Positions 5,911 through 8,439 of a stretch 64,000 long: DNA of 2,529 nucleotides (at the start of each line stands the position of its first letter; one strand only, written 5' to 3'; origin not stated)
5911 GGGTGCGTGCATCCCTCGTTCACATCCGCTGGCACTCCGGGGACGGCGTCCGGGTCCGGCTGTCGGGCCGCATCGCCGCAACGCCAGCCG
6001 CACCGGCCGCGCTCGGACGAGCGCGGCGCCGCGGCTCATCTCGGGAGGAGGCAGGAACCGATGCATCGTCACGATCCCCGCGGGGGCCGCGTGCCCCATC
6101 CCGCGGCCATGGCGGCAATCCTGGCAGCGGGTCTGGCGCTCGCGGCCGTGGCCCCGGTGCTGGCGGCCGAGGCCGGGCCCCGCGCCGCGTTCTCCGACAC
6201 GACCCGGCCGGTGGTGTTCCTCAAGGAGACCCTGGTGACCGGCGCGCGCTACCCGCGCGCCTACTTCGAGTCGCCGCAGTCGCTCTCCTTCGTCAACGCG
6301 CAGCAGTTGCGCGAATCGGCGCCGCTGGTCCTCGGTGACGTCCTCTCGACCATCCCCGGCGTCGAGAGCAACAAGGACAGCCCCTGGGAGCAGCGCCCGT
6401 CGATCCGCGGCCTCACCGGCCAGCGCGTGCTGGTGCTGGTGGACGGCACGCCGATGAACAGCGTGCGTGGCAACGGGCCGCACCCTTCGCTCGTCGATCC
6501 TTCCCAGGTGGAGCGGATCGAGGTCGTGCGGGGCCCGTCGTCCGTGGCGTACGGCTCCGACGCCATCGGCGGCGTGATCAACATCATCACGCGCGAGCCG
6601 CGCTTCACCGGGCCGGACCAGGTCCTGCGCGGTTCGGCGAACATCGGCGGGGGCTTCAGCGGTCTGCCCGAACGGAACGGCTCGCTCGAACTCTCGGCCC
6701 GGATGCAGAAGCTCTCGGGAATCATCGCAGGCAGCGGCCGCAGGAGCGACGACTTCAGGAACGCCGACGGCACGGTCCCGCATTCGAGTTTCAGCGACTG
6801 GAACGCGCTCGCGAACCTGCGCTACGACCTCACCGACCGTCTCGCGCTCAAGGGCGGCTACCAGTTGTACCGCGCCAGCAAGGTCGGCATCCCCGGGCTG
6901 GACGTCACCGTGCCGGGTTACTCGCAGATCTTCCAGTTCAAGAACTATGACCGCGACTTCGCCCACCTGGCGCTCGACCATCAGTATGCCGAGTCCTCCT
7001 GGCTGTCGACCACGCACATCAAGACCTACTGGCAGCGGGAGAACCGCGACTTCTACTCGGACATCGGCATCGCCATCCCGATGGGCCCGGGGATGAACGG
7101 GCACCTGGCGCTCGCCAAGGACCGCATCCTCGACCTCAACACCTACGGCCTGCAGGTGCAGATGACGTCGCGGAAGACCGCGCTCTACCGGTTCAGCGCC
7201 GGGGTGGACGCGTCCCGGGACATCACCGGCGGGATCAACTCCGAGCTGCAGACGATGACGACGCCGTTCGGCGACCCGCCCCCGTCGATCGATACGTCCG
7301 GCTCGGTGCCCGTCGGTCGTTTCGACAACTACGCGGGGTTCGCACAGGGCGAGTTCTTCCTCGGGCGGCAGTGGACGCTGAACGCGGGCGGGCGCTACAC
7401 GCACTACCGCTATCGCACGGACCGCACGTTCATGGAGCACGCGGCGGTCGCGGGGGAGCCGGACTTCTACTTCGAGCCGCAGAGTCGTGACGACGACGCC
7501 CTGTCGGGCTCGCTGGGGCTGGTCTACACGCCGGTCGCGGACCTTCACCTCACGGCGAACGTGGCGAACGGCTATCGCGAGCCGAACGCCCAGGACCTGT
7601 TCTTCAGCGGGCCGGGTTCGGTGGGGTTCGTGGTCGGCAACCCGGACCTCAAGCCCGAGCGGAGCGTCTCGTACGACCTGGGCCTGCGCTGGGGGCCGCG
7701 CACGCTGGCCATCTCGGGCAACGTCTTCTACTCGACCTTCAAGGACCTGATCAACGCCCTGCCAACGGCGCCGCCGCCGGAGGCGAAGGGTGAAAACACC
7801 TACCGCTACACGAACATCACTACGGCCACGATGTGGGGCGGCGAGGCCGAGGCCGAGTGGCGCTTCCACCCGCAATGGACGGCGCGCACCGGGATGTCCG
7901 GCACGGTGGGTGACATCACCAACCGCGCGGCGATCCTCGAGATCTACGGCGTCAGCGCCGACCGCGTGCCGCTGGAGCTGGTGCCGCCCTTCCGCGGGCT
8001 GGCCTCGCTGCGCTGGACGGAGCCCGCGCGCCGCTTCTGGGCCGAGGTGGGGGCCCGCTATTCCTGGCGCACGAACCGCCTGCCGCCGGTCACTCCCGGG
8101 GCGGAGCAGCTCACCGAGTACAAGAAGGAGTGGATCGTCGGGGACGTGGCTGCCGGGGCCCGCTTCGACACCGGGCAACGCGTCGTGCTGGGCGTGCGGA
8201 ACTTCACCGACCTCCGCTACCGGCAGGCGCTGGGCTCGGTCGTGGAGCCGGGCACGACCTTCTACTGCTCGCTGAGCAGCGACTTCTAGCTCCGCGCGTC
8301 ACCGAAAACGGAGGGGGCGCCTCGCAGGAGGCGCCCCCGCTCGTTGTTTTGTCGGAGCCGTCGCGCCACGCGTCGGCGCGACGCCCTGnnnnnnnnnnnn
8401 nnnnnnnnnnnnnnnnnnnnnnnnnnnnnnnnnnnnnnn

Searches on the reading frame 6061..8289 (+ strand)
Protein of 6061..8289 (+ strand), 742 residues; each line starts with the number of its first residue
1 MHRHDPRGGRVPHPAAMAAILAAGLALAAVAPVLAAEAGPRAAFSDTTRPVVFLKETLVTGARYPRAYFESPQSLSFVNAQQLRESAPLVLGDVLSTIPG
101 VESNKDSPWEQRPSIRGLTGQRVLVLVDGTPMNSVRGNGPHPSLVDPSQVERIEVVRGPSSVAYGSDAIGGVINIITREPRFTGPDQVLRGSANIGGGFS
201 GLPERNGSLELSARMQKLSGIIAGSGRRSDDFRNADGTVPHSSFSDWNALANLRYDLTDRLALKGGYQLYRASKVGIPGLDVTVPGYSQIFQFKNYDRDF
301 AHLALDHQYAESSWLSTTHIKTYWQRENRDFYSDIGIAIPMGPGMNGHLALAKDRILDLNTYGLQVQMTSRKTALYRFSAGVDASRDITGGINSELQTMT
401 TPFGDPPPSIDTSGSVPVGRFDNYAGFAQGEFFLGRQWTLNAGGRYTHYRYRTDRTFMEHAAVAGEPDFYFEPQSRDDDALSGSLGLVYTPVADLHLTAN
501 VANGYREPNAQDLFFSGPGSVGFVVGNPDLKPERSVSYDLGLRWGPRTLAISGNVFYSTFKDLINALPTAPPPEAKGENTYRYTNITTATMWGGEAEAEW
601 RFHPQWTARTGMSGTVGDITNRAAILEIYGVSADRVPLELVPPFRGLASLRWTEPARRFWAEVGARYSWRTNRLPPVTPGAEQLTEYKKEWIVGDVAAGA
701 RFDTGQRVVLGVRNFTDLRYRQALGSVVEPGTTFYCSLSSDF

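Call 42: search_protein_families(library=pfam, proteins=[window:6061-8289:+], max_evalue=0.001)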
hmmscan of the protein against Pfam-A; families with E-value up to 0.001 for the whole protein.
window:6061-8289:+ (742 aa): 3 families
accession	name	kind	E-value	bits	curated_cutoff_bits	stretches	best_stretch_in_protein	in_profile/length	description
PF00593.30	TonB_dep_Rec_b-barrel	-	4.5e-50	172.2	27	1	293-714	55-435/436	TonB dependent receptor-like, beta-barrel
PF07715.20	Plug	-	1.9e-26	93.1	23.9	1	70-172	4-107/107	TonB-dependent Receptor Plug Domain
PF14905.12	OMP_b-brl_3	-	2.8e-10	40.3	27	1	422-617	113-295/408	Outer membrane protein beta-barrel family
